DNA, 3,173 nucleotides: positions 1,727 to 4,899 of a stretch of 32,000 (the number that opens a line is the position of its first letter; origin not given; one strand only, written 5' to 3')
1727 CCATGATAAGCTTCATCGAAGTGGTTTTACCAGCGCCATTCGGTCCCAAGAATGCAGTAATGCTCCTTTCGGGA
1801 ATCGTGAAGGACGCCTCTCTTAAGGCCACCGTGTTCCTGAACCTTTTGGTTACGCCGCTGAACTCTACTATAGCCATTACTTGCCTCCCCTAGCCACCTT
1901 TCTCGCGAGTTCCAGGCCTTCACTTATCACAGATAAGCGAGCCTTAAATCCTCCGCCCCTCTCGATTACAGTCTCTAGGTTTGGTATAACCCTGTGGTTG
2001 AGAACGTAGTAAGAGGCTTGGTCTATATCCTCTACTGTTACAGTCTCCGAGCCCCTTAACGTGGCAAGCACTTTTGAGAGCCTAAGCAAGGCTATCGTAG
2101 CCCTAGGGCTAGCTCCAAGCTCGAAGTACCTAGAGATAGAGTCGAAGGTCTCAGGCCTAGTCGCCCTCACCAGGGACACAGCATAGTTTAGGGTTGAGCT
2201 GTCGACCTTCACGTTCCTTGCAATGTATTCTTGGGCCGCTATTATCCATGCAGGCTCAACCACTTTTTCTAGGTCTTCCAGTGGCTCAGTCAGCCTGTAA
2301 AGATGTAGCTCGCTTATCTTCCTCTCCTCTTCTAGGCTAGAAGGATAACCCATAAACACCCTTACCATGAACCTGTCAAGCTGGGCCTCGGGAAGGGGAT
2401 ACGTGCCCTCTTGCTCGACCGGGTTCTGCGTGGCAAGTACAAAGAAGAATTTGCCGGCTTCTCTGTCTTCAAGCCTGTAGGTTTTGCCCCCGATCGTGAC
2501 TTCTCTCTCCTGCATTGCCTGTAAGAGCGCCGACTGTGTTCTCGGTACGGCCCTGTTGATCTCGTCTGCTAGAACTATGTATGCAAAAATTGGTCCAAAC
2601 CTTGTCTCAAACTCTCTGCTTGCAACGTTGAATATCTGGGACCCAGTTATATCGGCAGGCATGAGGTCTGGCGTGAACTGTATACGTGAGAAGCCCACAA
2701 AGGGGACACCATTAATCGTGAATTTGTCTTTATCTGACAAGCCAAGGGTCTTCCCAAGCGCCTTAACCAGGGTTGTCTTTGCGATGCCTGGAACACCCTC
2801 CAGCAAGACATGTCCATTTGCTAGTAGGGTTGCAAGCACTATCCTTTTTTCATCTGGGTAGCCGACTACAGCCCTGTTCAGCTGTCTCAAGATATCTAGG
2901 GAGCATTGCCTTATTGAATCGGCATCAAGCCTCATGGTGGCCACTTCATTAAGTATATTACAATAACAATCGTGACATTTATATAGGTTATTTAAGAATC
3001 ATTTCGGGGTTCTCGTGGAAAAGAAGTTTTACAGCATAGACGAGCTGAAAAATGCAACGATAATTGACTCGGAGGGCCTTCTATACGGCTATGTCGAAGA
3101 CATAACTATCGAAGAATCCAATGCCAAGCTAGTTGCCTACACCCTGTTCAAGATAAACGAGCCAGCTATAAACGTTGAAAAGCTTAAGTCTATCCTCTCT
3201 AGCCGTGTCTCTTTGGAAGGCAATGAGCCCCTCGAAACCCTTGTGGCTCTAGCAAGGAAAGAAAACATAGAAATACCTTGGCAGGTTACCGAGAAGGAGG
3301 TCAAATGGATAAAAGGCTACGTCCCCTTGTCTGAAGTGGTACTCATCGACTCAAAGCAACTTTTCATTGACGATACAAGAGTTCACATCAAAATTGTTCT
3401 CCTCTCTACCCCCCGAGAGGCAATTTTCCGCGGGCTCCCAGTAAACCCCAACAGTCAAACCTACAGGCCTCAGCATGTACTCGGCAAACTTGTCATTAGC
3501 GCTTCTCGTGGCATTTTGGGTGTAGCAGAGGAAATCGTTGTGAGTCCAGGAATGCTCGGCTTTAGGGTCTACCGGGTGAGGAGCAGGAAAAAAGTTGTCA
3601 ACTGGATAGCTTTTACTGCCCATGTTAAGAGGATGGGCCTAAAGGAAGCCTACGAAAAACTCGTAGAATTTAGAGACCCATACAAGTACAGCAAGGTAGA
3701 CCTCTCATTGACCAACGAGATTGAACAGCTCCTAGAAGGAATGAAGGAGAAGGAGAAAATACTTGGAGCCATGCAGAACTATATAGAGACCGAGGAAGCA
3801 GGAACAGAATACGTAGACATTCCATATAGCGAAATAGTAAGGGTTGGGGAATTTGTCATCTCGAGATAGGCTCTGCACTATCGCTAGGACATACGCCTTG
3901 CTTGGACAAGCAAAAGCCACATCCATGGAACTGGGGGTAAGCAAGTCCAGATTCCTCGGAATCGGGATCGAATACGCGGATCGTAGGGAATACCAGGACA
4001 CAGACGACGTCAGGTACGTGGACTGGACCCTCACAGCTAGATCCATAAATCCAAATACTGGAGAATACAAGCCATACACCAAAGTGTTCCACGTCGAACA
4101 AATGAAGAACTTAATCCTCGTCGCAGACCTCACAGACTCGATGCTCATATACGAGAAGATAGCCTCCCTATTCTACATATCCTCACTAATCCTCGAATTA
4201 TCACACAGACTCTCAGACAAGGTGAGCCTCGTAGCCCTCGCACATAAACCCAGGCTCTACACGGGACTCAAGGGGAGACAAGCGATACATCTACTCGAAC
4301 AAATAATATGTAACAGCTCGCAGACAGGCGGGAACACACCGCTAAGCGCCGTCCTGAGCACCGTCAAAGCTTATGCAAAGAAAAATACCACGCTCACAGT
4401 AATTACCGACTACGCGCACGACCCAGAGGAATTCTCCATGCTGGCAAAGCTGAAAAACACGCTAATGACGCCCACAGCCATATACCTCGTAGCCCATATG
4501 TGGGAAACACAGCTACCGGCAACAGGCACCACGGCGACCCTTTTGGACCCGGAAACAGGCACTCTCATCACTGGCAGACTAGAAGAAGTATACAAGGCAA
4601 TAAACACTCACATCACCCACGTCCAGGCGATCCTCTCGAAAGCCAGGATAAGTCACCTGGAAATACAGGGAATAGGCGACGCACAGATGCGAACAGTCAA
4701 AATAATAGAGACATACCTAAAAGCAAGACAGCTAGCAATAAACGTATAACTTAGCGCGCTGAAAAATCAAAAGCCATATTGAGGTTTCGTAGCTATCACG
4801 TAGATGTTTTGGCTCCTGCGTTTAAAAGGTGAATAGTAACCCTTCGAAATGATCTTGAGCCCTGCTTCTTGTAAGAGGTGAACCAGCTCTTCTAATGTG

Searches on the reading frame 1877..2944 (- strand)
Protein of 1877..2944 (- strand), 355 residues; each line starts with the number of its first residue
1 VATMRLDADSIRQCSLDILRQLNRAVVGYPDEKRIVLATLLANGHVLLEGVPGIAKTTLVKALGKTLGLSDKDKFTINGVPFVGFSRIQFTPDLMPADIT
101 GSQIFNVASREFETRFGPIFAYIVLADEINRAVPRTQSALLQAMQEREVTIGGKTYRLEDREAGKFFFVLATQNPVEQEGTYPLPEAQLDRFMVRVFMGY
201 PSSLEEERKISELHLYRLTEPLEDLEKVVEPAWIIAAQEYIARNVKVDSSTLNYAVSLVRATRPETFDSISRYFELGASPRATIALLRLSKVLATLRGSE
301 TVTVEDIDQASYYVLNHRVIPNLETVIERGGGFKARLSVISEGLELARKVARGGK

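Call 90: search_protein_families(library=pfam, proteins=[window:1877-2944:-], max_evalue=0.001)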
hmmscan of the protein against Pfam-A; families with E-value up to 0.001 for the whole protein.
window:1877-2944:- (355 aa): 5 families
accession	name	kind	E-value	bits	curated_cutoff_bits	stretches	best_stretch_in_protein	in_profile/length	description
PF07726.17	AAA_3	-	4.7e-56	188.7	27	1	45-194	1-131/131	ATPase family associated with various cellular activities (AAA)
PF17863.7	AAA_lid_2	-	5.4e-15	55.3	22.7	1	272-321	7-58/74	AAA lid domain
PF07728.20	AAA_5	-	1.2e-09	38.8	22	1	45-192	1-139/139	AAA domain (dynein-related subfamily)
PF00004.35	AAA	-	3.9e-06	27.8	21.2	1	46-198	1-129/131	ATPase family associated with various cellular activities (AAA)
PF20030.5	bpMoxR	-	1.1e-05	25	27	0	18-68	6-56/205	MoxR domain in the MoxR-vWA-beta-propeller ternary systems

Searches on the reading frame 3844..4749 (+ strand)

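Call 90: search_protein_families(library=pfam, proteins=[window:3844-4749:+], max_evalue=0.001)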
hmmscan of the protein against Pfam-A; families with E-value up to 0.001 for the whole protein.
window:3844-4749:+ (301 aa): 2 families
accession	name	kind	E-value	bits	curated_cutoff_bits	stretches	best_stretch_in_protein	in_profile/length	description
PF01882.25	DUF58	-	1.2e-18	67.5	23.4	1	47-255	2-208/216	Protein of unknown function DUF58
PF13519.12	VWA_2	-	0.00056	21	27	0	91-189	2-105/107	von Willebrand factor type A domain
